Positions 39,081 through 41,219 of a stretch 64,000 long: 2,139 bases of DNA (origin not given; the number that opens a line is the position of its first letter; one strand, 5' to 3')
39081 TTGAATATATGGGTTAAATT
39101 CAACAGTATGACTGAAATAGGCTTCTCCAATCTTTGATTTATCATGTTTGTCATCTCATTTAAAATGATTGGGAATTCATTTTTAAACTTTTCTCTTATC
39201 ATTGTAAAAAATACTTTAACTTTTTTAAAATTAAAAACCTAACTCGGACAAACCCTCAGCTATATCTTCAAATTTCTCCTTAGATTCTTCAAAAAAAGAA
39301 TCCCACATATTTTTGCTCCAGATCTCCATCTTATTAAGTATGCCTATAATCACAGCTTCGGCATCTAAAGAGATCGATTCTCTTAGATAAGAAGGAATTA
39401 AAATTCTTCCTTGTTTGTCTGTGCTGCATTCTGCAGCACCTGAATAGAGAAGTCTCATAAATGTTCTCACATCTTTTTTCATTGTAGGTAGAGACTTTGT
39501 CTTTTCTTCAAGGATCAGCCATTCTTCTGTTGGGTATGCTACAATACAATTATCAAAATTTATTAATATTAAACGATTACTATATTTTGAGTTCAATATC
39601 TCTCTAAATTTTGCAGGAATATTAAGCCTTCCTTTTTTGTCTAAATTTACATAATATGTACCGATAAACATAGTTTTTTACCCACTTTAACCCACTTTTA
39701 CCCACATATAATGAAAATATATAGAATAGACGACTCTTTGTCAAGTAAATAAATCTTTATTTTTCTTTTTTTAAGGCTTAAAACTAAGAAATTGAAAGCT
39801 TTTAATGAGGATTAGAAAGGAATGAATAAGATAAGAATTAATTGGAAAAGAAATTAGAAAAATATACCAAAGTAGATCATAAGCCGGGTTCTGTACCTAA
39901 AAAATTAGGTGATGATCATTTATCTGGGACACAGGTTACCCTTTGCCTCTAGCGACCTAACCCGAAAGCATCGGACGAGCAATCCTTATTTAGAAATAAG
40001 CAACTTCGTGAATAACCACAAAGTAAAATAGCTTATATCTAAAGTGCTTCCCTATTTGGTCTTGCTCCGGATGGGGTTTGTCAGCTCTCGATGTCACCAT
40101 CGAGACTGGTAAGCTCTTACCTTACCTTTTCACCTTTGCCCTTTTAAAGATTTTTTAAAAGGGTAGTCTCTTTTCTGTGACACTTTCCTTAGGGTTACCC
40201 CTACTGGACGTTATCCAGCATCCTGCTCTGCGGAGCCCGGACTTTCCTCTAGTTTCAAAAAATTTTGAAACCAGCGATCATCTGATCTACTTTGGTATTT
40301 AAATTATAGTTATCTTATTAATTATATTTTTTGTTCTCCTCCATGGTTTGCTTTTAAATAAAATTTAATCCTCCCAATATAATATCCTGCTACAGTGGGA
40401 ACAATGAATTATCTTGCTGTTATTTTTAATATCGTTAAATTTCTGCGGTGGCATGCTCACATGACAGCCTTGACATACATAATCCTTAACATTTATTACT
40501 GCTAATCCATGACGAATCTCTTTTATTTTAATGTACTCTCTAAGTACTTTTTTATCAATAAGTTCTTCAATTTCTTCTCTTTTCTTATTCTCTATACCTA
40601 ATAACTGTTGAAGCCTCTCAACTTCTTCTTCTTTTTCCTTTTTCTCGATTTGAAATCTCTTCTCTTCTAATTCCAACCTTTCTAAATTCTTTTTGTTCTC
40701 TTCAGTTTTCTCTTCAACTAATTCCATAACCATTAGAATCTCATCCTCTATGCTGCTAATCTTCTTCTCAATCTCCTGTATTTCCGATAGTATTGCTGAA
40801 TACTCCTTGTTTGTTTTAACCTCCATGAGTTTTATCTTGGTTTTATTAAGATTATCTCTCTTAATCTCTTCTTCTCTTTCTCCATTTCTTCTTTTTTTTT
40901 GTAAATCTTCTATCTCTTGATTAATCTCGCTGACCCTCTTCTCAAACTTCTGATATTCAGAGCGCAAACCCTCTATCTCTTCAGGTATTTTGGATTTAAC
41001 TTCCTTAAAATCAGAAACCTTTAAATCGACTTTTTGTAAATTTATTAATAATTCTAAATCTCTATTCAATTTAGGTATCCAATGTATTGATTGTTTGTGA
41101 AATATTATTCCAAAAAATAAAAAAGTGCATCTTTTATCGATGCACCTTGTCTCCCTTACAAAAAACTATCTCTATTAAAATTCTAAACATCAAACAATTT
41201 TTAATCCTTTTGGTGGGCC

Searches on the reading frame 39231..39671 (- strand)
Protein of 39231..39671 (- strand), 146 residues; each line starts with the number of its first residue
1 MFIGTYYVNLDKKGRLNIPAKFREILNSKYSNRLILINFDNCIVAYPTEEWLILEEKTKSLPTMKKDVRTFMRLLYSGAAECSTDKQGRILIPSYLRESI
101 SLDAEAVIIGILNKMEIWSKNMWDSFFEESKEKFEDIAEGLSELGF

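Call 5: search_protein_families(library=pfam, proteins=[window:39231-39671:-])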
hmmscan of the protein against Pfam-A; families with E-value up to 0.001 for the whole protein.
window:39231-39671:- (146 aa): 1 family
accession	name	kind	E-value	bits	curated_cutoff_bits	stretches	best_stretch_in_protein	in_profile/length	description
PF02381.23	MraZ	-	6.2e-36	122.6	23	2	75-139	1-66/72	MraZ protein, putative antitoxin-like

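Call 7: find_homologous_proteins(query=window:39231-39671:-)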
Query window:39231-39671:- (146 aa): 805 proteins with E <= 0.001 among 816 candidates; the best 120 are listed.
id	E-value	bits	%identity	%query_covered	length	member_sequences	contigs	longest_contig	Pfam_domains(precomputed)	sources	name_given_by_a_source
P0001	7.7e-91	319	100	100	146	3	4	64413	PF02381.24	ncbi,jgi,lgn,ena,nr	ncbi:MAG TPA: division/cell wall cluster transcriptional repressor MraZ [Nitrospinota bacterium]|nr:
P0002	2.4e-85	301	95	100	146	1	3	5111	PF02381.24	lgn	-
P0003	7.3e-77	274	84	100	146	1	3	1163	PF02381.24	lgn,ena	-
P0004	5.2e-76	271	82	100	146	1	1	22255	PF02381.24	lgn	-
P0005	3.2e-66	239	73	99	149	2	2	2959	PF02381.24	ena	-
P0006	7.0e-66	238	74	99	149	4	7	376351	PF02381.24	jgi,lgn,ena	jgi:MraZ protein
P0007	1.3e-50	189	58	100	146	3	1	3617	PF02381.24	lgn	-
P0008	1.2e-47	179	58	100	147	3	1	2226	PF02381.24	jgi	jgi:MraZ protein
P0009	3.3e-47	178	56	100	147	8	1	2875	PF02381.24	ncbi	-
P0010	5.1e-46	174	54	100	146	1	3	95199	PF02381.24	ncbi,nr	ncbi:MAG: division/cell wall cluster transcriptional repressor MraZ [Proteobacteria bacterium]|nr:di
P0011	9.6e-46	173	55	100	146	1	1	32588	PF02381.24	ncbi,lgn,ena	ncbi:MAG: division/cell wall cluster transcriptional repressor MraZ [Thermodesulfobacteriota bacteri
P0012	1.3e-45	173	54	100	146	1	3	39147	PF02381.24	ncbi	-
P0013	1.5e-45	172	55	100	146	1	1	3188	PF02381.24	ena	-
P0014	1.8e-45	172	55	100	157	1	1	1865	PF02381.24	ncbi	-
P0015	2.5e-45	172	54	100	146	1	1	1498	PF02381.24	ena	-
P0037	4.6e-43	164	56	99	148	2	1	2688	PF02381.24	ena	-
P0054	1.0e-40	157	52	100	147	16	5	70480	PF02381.24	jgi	jgi:MraZ protein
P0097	7.1e-39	151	51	100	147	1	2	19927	PF02381.24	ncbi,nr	ncbi:MAG: division/cell wall cluster transcriptional repressor MraZ [Nitrospinae bacterium]|nr:divis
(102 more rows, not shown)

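Call 11: find_encoding_contigs(protein=P0002, flank=2500, max_places=3)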
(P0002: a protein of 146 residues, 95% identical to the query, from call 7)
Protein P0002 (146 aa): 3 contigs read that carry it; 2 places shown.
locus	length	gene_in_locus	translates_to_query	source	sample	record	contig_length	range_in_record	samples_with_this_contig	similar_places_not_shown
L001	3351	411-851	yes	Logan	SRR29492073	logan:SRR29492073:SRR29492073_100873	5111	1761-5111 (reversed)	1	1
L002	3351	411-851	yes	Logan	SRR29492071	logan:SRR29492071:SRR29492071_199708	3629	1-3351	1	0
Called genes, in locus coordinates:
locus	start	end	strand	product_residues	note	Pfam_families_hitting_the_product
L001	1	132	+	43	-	?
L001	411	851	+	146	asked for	PF02381:MraZ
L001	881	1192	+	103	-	-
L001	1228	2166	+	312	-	PF01795:Methyltransf_5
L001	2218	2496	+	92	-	PF04999:FtsL (weak), PF04977:DivIC (weak)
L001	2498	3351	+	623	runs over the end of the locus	PF03717:PBP_dimer, PF21922:PBP_dimer_2 (faint), PF00905:Transpeptidase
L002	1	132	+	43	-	?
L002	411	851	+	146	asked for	PF02381:MraZ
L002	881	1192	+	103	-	-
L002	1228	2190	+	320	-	PF01795:Methyltransf_5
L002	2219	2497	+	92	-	PF04999:FtsL (weak), PF04977:DivIC (weak)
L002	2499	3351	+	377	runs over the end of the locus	?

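Call 12: find_encoding_contigs(protein=P0004, flank=2500, max_places=3)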
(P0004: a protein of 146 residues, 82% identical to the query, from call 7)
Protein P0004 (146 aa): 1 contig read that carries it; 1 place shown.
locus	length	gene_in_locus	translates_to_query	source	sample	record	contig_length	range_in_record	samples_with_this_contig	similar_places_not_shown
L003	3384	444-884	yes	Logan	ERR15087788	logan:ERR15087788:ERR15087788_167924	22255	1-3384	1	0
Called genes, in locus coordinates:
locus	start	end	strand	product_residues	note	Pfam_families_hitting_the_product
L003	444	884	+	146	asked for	PF02381:MraZ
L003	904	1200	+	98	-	-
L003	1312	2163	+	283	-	PF01795:Methyltransf_5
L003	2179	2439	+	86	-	-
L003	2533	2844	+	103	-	PF04999:FtsL (weak), PF04977:DivIC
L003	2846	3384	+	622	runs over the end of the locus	PF03717:PBP_dimer, PF00905:Transpeptidase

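Call 13: find_encoding_contigs(protein=P0006, flank=2500, max_places=3)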
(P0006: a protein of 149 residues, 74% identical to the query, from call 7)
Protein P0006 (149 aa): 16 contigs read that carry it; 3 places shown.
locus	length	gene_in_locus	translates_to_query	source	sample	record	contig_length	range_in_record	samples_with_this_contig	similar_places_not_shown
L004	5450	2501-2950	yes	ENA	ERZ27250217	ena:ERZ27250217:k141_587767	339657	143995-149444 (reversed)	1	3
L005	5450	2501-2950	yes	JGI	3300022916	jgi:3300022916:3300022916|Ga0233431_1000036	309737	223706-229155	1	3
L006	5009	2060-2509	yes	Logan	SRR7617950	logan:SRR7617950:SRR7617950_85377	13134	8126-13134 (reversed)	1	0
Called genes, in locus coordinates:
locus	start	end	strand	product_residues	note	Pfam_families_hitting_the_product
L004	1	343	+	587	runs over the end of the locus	PF03979:Sigma70_r1_1, PF00140:Sigma70_r1_2, PF04542:Sigma70_r2, PF04539:Sigma70_r3, PF04545:Sigma70_r4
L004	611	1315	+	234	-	-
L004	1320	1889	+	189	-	PF00075:RNase_H, PF13456:RVT_3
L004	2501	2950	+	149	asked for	PF02381:MraZ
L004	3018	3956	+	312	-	PF01795:Methyltransf_5, PF13847:Methyltransf_31 (faint)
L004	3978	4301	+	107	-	-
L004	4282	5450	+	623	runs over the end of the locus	PF03717:PBP_dimer, PF00905:Transpeptidase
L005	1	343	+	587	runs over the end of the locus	PF03979:Sigma70_r1_1, PF00140:Sigma70_r1_2, PF04542:Sigma70_r2, PF04539:Sigma70_r3, PF04545:Sigma70_r4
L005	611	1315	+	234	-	-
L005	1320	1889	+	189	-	PF00075:RNase_H, PF13456:RVT_3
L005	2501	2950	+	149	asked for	PF02381:MraZ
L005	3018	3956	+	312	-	PF01795:Methyltransf_5, PF13847:Methyltransf_31 (faint)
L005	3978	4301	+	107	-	-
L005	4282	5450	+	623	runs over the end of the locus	PF03717:PBP_dimer, PF00905:Transpeptidase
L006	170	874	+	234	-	-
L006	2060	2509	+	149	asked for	PF02381:MraZ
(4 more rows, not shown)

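Call 16: find_related_loci(query=window:39231-39671:-, collection=metagenome_contigs, flank=1500)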
Query window:39231-39671:- (146 aa) in metagenome_contigs; peptide patterns used: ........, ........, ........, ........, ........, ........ (x = any residue, [..] = any of these).
73 stretches matched a pattern; 2 encode a relative of the query (tblastn E <= 1e-3); 2 distinct loci.
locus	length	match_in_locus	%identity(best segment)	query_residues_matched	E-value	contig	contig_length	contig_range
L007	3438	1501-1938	99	1-146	8e-97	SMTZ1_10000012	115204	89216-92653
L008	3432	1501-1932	46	1-146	6e-47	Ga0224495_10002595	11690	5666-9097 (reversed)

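Call 18: find_related_loci(query=A1, collection=genome_contigs, flank=1200)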
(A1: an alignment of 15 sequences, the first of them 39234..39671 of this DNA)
Query A1 (146 aa) in genome_contigs; peptide patterns used: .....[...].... (x = any residue, [..] = any of these).
600 stretches matched a pattern (row limit reached: there are more); 597 encode a relative of the query (tblastn E <= 1e-3); the best 80 are kept; 80 distinct loci.
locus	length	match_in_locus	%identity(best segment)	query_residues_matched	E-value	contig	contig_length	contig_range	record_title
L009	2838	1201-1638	54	1-146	3e-52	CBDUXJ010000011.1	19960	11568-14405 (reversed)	MAG TPA_asm: uncultured Syntrophobacterales bacterium isolate SRR22302370_binner12_Refined_74 genome assembly, contig: E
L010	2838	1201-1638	49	1-146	4e-49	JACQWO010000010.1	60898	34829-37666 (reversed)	MAG: Desulfobacterales bacterium isolate NC_groundwater_1491_Pr4_B-0.1um_43_5 SR1-18-B1_scaffold_38635, whole genome sho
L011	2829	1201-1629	49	1-146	1e-48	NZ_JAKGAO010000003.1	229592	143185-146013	Paenibacillus tarimensis strain DSM 19409 Contig_3, whole genome shotgun sequence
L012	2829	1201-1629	51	1-146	2e-48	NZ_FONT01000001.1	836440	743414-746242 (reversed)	Alteribacillus iranensis strain DSM 23995, whole genome shotgun sequence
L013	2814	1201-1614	50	1-141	6e-48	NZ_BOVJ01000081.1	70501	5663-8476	Paenibacillus cisolokensis strain LC2-13A sequence081, whole genome shotgun sequence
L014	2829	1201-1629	49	1-146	1e-47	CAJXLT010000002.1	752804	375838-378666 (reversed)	MAG TPA_asm: uncultured Paenibacillaceae bacterium isolate SRR6201619_bin.6_MetaBAT_v2.12.1_MAG genome assembly, contig:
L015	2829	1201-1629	48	1-146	4e-47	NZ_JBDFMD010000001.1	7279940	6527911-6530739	Paenibacillus sp. 1P07SE 1, whole genome shotgun sequence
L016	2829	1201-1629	47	1-146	6e-47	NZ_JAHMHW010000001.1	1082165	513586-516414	Paenibacillus vietnamensis strain N4 NODE_1_length_1082165_cov_33.101857, whole genome shotgun sequence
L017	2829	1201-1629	48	1-146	6e-47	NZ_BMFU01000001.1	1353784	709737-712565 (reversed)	Paenibacillus silvae strain CGMCC 1.12770 sequence01, whole genome shotgun sequence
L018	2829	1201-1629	48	1-146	2e-46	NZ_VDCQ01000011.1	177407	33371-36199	Paenibacillus hemerocallicola strain KCTC 33185 RDPYD18112709_A.Scaf11, whole genome shotgun sequence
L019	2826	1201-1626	52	1-145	7e-47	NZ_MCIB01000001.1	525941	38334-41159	Thermohalobacter berrensis strain CTT3 contig_1, whole genome shotgun sequence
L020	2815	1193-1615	51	1-144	1e-46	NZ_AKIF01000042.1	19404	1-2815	Alkalibacillus haloalkaliphilus C5 contig42, whole genome shotgun sequence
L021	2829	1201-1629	47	1-146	9e-47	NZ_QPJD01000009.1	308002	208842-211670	Paenibacillus prosopidis strain CECT 7506 Ga0244617_109, whole genome shotgun sequence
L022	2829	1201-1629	49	1-146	2e-46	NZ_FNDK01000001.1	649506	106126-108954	Alteribacillus persepolensis strain DSM 21632, whole genome shotgun sequence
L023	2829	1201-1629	47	1-146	2e-46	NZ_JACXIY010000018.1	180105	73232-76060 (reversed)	Paenibacillus arenilitoris strain IB182493 Contig_18, whole genome shotgun sequence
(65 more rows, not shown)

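Call 23: find_encoding_contigs(protein=P0007, flank=1500, max_places=2)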
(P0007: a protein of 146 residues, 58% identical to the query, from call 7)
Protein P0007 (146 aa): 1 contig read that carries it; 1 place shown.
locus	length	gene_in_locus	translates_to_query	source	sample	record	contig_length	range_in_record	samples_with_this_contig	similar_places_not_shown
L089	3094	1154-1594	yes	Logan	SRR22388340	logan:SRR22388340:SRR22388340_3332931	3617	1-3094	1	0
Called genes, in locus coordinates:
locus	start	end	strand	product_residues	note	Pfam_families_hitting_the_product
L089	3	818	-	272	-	?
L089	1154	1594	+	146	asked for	PF02381:MraZ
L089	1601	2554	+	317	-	PF01795:Methyltransf_5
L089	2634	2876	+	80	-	PF04977:DivIC (weak)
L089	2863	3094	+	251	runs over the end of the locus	?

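Call 24: find_encoding_contigs(protein=P0008, flank=1500, max_places=2)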
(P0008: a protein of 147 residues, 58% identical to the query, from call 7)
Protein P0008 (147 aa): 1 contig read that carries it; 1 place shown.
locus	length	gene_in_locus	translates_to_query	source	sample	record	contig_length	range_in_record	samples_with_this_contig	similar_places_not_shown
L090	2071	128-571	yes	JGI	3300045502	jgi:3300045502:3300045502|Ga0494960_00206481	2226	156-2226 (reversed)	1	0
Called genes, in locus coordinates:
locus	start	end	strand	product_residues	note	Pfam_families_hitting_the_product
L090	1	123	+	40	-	?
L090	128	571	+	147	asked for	PF02381:MraZ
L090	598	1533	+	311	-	PF01795:Methyltransf_5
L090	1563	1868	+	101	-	PF04977:DivIC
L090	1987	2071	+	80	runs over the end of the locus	?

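Call 25: find_encoding_contigs(protein=P0097, flank=1500, max_places=2)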
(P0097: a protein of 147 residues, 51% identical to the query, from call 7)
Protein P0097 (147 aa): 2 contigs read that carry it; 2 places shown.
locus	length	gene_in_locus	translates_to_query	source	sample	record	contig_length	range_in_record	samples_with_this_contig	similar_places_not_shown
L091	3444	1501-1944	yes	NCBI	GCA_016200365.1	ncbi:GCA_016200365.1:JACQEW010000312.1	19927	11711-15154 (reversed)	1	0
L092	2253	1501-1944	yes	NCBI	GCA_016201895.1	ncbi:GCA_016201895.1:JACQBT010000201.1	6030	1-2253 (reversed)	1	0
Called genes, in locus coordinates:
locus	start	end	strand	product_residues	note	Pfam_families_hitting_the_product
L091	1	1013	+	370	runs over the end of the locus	PF06559:DCD_N, PF22769:DCD, PF22569:DCD_C, PF22769:DCD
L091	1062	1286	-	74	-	PF13384:HTH_23 (weak), PF13518:HTH_28 (weak)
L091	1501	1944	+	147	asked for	PF02381:MraZ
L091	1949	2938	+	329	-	PF01795:Methyltransf_5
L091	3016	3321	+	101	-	PF04977:DivIC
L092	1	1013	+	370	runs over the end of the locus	PF06559:DCD_N, PF22769:DCD, PF22569:DCD_C, PF22769:DCD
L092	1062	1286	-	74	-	PF13384:HTH_23 (weak), PF13518:HTH_28 (weak)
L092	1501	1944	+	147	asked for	PF02381:MraZ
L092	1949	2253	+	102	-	PF01795:Methyltransf_5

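Call 26: find_encoding_contigs(protein=P0010, flank=1500, max_places=2)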
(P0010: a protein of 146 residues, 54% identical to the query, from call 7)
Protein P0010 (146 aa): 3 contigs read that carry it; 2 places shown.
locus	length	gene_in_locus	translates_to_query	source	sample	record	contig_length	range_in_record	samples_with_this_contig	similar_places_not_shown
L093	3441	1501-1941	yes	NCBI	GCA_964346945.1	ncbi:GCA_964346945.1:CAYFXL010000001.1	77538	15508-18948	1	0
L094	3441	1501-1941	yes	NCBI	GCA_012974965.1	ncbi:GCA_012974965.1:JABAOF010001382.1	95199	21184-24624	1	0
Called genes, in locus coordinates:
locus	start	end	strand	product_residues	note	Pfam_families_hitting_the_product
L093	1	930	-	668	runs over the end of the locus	PF22745:Nlig-Ia, PF01653:DNA_ligase_aden, PF03120:OB_DNA_ligase, PF03119:DNA_ligase_ZBD, PF14520:HHH_5 (faint), PF12826:HHH_2, PF00533:BRCT, PF12738:PTCB-BRCT (weak)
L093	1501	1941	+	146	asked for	PF02381:MraZ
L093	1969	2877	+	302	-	PF01795:Methyltransf_5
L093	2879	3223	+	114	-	PF04999:FtsL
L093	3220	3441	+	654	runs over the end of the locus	PF03717:PBP_dimer, PF21922:PBP_dimer_2 (faint), PF00905:Transpeptidase, PF03793:PASTA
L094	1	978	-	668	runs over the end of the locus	PF22745:Nlig-Ia, PF01653:DNA_ligase_aden, PF03120:OB_DNA_ligase, PF03119:DNA_ligase_ZBD, PF14520:HHH_5 (faint), PF12826:HHH_2, PF00533:BRCT, PF12738:PTCB-BRCT (weak)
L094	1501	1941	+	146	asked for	PF02381:MraZ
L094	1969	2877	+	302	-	PF01795:Methyltransf_5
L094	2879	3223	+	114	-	PF04999:FtsL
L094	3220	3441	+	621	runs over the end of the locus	-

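Call 33: find_encoding_contigs(protein=P0009, flank=1500, max_places=2)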
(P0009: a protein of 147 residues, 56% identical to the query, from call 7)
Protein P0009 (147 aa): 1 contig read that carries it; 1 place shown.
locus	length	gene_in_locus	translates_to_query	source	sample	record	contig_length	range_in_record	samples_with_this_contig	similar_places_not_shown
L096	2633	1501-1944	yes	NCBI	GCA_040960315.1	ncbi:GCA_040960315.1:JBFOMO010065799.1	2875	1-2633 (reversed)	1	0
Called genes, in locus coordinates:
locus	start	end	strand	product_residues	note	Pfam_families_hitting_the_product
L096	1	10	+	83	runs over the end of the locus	?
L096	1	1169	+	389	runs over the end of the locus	PF02684:LpxB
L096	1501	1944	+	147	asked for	PF02381:MraZ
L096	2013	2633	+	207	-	?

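Call 34: find_encoding_contigs(protein=P0003, flank=1500, max_places=2)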
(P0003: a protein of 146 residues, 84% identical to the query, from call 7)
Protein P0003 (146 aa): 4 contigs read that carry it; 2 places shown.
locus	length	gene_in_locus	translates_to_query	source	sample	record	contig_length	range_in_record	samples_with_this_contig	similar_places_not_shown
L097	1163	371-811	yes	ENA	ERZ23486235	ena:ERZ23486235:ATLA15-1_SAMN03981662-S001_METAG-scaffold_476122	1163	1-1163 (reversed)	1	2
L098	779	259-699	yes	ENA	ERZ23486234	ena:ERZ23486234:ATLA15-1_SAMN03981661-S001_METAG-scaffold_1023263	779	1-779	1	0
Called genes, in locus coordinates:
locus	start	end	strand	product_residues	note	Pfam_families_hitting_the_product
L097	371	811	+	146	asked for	PF02381:MraZ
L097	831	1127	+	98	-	-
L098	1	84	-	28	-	?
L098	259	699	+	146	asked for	PF02381:MraZ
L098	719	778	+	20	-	?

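Call 35: find_encoding_contigs(protein=P0005, flank=1500, max_places=2)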
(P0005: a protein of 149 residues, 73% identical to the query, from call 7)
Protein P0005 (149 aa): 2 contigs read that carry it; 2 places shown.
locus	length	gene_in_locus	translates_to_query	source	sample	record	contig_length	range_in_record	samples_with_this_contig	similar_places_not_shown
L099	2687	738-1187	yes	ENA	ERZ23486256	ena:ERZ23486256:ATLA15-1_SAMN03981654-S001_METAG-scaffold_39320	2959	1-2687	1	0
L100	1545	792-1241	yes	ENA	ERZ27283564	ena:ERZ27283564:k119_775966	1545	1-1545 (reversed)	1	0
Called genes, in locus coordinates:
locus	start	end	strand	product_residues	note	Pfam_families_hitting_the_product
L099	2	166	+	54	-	?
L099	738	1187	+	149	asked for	PF02381:MraZ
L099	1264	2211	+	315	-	PF01795:Methyltransf_5, PF13847:Methyltransf_31 (faint), PF13649:Methyltransf_25 (faint)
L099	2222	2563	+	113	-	-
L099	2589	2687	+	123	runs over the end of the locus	?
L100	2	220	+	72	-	?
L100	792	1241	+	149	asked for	PF02381:MraZ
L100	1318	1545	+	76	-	?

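Call 52: find_encoding_contigs(protein=P0037, flank=1000, max_places=2)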
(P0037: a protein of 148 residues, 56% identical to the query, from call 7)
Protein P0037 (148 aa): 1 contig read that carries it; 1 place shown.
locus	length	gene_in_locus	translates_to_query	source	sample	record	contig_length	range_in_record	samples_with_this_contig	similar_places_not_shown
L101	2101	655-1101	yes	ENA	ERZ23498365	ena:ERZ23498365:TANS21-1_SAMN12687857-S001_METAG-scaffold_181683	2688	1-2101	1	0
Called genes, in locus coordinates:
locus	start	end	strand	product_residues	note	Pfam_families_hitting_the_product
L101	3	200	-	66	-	?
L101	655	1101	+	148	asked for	PF02381:MraZ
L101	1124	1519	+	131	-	PF01740:STAS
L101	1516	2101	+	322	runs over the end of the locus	PF01795:Methyltransf_5, PF13649:Methyltransf_25 (faint)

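Call 53: find_encoding_contigs(protein=P0054, flank=1000, max_places=2)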
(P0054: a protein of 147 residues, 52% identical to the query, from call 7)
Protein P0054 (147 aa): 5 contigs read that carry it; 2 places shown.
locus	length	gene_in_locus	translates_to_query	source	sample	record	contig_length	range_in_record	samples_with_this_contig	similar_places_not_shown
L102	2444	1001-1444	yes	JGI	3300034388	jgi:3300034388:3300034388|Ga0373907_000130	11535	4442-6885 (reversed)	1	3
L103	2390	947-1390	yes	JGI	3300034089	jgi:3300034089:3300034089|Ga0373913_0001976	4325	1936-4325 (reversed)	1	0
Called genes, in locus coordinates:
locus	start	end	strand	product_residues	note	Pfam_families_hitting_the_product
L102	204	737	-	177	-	PF10604:Polyketide_cyc2 (weak)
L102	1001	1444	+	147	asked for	PF02381:MraZ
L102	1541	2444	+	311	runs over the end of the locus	PF01209:Ubie_methyltran (faint), PF01795:Methyltransf_5, PF01189:Methyltr_RsmB-F (weak), PF13847:Methyltransf_31 (faint)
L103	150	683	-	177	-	PF10604:Polyketide_cyc2 (weak)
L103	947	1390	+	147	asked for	PF02381:MraZ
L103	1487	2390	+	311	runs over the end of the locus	PF01209:Ubie_methyltran (faint), PF01795:Methyltransf_5, PF01189:Methyltr_RsmB-F (weak), PF13847:Methyltransf_31 (faint), PF13649:Methyltransf_25 (faint)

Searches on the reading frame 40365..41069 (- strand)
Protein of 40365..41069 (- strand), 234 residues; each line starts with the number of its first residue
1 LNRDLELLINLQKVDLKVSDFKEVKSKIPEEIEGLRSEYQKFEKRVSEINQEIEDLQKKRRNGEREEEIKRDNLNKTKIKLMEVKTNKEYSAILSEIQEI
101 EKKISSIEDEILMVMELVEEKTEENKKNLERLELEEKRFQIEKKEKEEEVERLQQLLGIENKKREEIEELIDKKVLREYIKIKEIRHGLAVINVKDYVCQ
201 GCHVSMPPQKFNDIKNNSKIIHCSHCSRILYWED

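Call 5: search_protein_families(library=pfam, proteins=[window:40365-41069:-])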
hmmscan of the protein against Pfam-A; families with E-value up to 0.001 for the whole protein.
window:40365-41069:- (234 aa): 2 families
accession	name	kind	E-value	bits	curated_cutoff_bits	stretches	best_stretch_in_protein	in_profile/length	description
PF02591.20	Zn_ribbon_9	-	2e-13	50.6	29.1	1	198-230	1-33/33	C4-type zinc ribbon domain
PF24481.2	CT398_CC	-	8.8e-09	35.9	27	1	11-184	1-177/180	CT398-like coiled coil hairpin domain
